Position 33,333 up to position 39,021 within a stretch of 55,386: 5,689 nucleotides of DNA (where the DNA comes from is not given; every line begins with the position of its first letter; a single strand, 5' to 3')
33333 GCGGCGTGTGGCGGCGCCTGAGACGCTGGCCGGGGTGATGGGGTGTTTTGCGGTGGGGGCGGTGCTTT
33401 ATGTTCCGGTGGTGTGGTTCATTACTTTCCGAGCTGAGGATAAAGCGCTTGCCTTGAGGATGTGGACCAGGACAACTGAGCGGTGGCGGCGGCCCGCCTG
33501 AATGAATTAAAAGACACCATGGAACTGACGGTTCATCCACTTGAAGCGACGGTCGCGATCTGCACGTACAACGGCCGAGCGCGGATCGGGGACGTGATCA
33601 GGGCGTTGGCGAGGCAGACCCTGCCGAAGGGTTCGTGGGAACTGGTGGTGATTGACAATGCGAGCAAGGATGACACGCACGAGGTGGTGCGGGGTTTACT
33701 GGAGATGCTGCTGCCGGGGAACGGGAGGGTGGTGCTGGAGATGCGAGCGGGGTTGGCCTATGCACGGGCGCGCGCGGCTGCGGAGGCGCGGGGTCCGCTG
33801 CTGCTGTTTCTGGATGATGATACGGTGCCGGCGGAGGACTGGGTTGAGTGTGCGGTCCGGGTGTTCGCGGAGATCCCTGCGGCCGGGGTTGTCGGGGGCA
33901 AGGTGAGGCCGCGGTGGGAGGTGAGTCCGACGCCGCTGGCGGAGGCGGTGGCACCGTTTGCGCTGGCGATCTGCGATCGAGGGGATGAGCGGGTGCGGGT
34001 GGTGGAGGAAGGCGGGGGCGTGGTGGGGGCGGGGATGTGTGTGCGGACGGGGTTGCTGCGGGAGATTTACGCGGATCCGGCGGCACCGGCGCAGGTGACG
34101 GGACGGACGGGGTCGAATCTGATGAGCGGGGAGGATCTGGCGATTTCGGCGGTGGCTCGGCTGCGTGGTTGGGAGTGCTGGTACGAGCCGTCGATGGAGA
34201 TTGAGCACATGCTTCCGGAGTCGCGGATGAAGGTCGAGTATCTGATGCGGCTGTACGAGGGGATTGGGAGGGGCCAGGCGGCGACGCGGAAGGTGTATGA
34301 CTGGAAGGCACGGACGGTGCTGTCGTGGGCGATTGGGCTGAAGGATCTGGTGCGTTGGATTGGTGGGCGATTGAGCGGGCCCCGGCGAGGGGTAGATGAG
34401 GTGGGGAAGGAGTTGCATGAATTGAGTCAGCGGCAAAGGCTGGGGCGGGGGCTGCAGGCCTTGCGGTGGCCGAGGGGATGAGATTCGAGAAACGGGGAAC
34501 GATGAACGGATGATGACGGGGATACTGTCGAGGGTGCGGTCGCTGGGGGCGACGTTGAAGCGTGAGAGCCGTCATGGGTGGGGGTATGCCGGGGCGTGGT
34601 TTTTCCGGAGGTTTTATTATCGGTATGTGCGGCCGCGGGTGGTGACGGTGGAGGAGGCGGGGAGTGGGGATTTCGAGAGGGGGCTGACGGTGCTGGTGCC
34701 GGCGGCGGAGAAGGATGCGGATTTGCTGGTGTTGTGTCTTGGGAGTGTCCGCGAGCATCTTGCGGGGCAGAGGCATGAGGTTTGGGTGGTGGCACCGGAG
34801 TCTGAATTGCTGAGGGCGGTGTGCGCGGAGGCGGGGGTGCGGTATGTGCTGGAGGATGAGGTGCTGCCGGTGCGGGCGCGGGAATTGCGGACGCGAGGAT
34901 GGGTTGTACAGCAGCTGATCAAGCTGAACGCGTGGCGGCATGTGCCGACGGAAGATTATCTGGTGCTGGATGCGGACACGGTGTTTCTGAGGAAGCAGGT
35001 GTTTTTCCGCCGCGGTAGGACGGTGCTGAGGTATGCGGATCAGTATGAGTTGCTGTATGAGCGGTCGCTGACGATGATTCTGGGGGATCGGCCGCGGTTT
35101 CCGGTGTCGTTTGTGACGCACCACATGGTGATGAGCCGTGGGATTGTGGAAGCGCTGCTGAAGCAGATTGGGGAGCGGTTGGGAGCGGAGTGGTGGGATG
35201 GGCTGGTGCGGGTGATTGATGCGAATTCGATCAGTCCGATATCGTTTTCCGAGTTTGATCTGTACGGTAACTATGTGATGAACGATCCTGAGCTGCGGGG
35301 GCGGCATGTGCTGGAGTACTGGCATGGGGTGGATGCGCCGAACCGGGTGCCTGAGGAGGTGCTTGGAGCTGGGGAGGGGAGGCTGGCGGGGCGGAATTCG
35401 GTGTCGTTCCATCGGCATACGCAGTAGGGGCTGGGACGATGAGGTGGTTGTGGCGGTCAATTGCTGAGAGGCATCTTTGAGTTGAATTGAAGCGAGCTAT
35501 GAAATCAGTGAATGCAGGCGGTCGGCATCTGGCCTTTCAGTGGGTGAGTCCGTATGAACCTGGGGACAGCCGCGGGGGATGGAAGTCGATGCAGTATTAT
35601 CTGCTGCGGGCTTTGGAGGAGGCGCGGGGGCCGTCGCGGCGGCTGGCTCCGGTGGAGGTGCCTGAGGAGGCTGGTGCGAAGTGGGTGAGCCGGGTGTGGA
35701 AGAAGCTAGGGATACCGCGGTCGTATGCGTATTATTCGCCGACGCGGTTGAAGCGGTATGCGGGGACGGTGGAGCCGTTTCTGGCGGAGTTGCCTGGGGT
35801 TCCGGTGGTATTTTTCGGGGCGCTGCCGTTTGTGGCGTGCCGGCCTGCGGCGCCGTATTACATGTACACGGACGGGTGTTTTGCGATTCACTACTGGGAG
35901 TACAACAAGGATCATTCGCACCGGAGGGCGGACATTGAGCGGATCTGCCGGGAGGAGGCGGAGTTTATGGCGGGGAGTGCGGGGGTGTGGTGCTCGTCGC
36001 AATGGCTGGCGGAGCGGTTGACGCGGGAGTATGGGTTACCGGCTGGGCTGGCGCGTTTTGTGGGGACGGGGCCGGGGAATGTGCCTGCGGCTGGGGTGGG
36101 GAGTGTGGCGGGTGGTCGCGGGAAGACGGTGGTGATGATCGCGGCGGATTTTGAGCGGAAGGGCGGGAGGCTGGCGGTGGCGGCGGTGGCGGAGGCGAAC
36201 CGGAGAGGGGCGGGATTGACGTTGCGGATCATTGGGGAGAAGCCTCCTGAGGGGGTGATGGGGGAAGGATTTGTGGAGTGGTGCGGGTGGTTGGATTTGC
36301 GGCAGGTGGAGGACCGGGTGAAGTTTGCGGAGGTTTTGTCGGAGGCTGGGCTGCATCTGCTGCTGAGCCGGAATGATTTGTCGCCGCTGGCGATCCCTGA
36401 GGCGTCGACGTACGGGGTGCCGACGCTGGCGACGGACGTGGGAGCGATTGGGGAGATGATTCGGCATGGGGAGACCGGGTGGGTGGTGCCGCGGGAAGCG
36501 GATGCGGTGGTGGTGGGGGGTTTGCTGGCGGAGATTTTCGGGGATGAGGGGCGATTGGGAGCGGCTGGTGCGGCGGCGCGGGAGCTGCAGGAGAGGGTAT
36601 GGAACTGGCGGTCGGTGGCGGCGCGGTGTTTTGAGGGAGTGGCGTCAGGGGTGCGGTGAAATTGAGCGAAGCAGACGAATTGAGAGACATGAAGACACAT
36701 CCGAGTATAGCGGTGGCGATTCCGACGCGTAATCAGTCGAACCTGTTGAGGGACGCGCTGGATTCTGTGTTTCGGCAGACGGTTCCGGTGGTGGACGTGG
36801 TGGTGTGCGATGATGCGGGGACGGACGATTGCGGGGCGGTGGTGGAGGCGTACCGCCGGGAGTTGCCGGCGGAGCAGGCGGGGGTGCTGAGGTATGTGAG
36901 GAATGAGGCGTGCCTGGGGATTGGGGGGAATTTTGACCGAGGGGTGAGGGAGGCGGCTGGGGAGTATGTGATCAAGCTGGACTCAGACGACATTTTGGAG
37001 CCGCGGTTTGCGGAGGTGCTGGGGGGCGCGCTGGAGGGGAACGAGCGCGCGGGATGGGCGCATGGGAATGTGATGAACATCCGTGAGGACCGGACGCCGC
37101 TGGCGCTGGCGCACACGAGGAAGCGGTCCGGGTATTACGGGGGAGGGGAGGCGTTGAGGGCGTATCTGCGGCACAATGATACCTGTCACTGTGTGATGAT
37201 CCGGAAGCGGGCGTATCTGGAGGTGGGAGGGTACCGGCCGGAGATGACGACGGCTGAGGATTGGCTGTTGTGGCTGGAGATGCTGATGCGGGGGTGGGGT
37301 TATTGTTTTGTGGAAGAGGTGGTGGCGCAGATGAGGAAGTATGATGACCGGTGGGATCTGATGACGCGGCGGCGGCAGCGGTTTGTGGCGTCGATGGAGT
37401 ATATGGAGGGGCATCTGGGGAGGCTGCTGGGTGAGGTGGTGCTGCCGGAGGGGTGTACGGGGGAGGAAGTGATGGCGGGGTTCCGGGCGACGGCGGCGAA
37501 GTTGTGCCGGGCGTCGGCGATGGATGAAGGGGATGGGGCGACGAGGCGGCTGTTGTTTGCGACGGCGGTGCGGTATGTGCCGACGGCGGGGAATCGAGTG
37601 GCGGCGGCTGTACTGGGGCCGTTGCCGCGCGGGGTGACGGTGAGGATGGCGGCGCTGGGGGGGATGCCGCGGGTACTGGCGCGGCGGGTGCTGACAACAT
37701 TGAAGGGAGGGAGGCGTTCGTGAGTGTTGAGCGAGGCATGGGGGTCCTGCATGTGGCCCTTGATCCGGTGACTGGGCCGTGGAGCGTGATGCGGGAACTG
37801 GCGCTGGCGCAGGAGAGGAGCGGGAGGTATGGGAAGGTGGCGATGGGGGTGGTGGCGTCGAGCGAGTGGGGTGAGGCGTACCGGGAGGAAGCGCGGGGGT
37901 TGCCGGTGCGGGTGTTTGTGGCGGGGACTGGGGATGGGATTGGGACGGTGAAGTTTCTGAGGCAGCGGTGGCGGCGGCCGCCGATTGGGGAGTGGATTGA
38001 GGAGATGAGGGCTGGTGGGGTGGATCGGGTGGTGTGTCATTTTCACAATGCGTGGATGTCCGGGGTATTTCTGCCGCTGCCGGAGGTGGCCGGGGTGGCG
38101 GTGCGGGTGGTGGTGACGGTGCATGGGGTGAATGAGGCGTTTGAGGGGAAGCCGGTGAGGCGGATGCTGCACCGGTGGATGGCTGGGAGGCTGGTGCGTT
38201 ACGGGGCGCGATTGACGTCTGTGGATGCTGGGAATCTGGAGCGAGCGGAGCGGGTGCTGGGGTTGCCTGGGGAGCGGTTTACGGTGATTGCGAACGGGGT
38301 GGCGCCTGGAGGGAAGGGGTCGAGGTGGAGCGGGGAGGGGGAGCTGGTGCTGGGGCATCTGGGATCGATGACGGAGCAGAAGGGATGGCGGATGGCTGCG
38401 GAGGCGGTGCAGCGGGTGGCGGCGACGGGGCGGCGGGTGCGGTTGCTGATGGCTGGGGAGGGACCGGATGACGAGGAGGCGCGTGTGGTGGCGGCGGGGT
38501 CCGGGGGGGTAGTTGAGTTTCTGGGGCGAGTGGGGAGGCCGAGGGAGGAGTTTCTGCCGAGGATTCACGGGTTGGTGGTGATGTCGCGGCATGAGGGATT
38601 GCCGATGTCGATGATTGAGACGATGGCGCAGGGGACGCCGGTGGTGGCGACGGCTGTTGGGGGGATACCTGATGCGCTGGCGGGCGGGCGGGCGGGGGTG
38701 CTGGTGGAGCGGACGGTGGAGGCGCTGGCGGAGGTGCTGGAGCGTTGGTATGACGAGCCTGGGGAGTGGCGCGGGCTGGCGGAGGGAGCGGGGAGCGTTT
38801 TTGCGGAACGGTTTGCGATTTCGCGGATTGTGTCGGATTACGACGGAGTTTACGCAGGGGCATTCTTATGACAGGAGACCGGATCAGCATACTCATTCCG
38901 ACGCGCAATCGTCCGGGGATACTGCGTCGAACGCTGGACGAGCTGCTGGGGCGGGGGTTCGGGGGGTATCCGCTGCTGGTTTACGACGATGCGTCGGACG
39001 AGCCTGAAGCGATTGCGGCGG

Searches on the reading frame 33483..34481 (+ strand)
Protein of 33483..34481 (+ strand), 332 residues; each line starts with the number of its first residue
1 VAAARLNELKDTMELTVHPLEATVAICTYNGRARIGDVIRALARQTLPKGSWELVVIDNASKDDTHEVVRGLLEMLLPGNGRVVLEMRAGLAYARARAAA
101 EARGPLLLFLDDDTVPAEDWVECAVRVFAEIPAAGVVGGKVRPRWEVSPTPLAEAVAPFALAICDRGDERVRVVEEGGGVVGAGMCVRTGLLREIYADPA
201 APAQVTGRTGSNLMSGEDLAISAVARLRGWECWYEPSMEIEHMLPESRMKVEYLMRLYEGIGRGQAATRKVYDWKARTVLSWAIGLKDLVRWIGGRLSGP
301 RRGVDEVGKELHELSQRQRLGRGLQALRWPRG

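Call 7: search_protein_families(library=pfam, proteins=[window:33483-34481:+])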
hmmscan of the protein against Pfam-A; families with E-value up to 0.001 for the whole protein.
window:33483-34481:+ (332 aa): 4 families
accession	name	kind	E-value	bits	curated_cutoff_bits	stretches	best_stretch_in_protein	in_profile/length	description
PF00535.33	Glycos_transf_2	-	8.1e-24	84.9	23.3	1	23-155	1-130/168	Glycosyl transferase family 2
PF13641.12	Glyco_tranf_2_3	-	2.5e-14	54.3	27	1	22-247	3-216/230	Glycosyltransferase like family 2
PF13632.12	Glyco_trans_2_3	-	3e-05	24.4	27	1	108-236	3-117/198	Glycosyl transferase family group 2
PF10111.15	Glyco_tranf_2_2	-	3.3e-05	23.9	27.3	1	23-126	1-104/276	Glycosyltransferase like family 2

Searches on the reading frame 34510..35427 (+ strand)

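Call 7: search_protein_families(library=pfam, proteins=[window:34510-35427:+])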
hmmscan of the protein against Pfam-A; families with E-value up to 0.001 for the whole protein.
window:34510-35427:+ (305 aa): 1 family
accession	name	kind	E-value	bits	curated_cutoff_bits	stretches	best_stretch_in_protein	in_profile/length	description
PF20102.4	DUF6492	-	2.3e-15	56.9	22.9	1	77-259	28-213/291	Family of unknown function (DUF6492)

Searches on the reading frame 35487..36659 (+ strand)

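Call 7: search_protein_families(library=pfam, proteins=[window:35487-36659:+])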
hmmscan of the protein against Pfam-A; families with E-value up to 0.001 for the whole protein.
window:35487-36659:+ (390 aa): 3 families
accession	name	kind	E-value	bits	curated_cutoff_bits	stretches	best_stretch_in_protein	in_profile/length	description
PF13692.12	Glyco_trans_1_4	-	1.1e-12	48.8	27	1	214-340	3-131/142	Glycosyl transferases group 1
PF00534.26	Glycos_transf_1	-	4.2e-10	39.9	26.4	1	212-340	15-145/172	Glycosyl transferases group 1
PF20706.3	GT4-conflict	-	1.8e-05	24.3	26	1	218-343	203-334/385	Family 4 Glycosyltransferase in conflict systems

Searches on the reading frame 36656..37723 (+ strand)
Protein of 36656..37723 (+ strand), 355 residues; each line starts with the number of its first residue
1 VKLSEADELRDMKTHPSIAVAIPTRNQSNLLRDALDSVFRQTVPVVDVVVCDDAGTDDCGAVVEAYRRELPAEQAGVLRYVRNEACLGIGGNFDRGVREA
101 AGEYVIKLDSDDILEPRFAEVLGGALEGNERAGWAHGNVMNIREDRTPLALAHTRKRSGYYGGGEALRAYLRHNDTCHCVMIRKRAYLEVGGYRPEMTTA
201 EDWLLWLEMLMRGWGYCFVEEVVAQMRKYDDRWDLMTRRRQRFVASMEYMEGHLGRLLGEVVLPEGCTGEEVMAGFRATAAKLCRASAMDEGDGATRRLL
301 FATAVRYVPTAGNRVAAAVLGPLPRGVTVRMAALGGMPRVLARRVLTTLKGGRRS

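Call 7: search_protein_families(library=pfam, proteins=[window:36656-37723:+])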
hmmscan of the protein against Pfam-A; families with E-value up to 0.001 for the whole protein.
window:36656-37723:+ (355 aa): 4 families
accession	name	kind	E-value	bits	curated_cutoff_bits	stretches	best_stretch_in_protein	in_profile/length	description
PF00535.33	Glycos_transf_2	-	5.5e-23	82.2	23.3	1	20-189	2-166/168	Glycosyl transferase family 2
PF13641.12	Glyco_tranf_2_3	-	1.1e-16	62.1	27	1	16-242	1-226/230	Glycosyltransferase like family 2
PF10111.15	Glyco_tranf_2_2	-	0.00011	22.3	27.3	0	178-249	166-237/276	Glycosyltransferase like family 2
PF13632.12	Glyco_trans_2_3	-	0.00015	22.1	27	1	105-244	2-140/198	Glycosyl transferase family group 2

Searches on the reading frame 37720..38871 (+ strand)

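Call 7: search_protein_families(library=pfam, proteins=[window:37720-38871:+])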
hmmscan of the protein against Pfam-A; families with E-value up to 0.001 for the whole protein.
window:37720-38871:+ (383 aa): 4 families
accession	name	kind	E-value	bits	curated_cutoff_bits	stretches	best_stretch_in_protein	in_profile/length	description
PF13692.12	Glyco_trans_1_4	-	1.2e-26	94.1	27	1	210-344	3-140/142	Glycosyl transferases group 1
PF00534.26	Glycos_transf_1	-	1.5e-20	73.9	26.4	1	206-347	13-159/172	Glycosyl transferases group 1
PF13439.12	Glyco_transf_4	-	2.3e-08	34.7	28.5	1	45-194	25-166/170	Glycosyltransferase Family 4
PF20706.3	GT4-conflict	-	1.8e-05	24.4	26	1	209-333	201-333/385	Family 4 Glycosyltransferase in conflict systems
